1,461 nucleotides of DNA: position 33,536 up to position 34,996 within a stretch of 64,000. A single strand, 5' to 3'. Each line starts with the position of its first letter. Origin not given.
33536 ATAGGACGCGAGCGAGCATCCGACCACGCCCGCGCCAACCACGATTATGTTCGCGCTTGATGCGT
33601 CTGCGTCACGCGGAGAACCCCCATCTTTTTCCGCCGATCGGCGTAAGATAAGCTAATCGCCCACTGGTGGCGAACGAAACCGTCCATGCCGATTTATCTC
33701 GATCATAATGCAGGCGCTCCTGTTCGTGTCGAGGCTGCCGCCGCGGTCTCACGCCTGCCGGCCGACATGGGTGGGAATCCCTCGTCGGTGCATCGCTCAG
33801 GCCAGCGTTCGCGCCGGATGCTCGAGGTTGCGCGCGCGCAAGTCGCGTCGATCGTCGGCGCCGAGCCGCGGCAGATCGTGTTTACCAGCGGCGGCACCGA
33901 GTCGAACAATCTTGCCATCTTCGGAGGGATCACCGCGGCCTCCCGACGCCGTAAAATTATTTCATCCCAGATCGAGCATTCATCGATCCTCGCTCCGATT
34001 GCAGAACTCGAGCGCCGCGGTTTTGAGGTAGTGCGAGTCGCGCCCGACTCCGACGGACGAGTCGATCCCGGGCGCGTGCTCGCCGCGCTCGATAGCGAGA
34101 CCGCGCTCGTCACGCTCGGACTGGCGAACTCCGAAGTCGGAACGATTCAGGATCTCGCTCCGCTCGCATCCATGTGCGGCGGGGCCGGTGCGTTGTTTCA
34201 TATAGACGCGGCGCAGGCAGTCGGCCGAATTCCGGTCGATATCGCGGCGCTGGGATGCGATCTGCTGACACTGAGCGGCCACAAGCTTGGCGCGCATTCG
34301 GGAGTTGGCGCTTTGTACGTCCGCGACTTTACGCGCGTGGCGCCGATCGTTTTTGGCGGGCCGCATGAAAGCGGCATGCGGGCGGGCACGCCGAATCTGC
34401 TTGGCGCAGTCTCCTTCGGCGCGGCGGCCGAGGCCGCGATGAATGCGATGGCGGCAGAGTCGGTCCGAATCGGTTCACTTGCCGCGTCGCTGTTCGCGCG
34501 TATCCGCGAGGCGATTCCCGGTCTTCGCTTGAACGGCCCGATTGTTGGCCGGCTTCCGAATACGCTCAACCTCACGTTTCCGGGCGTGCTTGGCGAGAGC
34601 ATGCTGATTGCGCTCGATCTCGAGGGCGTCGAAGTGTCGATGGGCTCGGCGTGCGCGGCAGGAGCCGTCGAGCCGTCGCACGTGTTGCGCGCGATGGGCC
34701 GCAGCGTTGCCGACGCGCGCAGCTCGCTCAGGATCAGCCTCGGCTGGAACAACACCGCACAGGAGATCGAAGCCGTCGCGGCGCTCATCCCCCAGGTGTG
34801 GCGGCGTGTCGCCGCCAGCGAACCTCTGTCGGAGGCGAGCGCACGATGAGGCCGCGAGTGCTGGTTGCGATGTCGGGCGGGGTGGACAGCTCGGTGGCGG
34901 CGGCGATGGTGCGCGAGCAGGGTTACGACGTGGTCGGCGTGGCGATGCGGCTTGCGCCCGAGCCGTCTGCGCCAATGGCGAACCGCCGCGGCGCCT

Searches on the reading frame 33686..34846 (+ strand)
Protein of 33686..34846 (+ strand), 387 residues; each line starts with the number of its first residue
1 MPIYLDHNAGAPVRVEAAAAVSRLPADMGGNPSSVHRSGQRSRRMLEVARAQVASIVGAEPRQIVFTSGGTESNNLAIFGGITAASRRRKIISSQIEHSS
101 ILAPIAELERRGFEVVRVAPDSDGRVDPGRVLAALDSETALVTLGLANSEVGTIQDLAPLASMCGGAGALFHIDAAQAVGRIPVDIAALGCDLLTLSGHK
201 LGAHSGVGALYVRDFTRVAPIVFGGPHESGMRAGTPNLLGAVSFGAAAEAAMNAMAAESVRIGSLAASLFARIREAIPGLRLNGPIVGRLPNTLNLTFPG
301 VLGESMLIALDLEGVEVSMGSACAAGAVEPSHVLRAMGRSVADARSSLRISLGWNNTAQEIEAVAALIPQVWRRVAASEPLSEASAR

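Call 58: find_encoding_contigs(protein=window:33686-34846:+, flank=10000, max_places=1)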
Protein window:33686-34846:+ (387 aa): 24 contigs read that carry it; 1 place shown.
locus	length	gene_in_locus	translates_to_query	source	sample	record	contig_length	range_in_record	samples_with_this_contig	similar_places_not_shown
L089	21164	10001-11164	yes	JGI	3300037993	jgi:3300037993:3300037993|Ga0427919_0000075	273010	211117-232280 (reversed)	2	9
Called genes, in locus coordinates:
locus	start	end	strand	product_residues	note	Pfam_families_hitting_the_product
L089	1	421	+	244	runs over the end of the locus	PF19293:CdaA_N, PF02457:DAC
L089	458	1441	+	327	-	PF07949:YbbR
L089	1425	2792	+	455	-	PF02878:PGM_PMM_I, PF02879:PGM_PMM_II, PF02880:PGM_PMM_III, PF00408:PGM_PMM_IV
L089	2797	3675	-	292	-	PF03740:PdxJ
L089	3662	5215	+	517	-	PF03853:YjeF_N, PF01256:Carb_kinase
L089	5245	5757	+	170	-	PF02367:TsaE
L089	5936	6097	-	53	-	-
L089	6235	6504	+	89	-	-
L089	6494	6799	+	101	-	-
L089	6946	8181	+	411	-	PF00696:AA_kinase, PF01842:ACT, PF22468:ACT_9, PF13840:ACT_7, PF22468:ACT_9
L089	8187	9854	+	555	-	PF00682:HMGL-like, PF22617:HCS_D2, PF08502:LeuA_dimer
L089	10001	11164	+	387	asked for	PF00266:Aminotran_5, PF01212:Beta_elim_lyase (weak)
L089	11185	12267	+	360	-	PF03054:tRNA_Me_trans, PF20259:tRNA_Me_trans_M, PF20258:tRNA_Me_trans_C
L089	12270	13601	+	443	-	PF00919:UPF0004, PF04055:Radical_SAM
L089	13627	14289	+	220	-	PF14622:Ribonucleas_3_3, PF00636:Ribonuclease_3, PF00035:dsrm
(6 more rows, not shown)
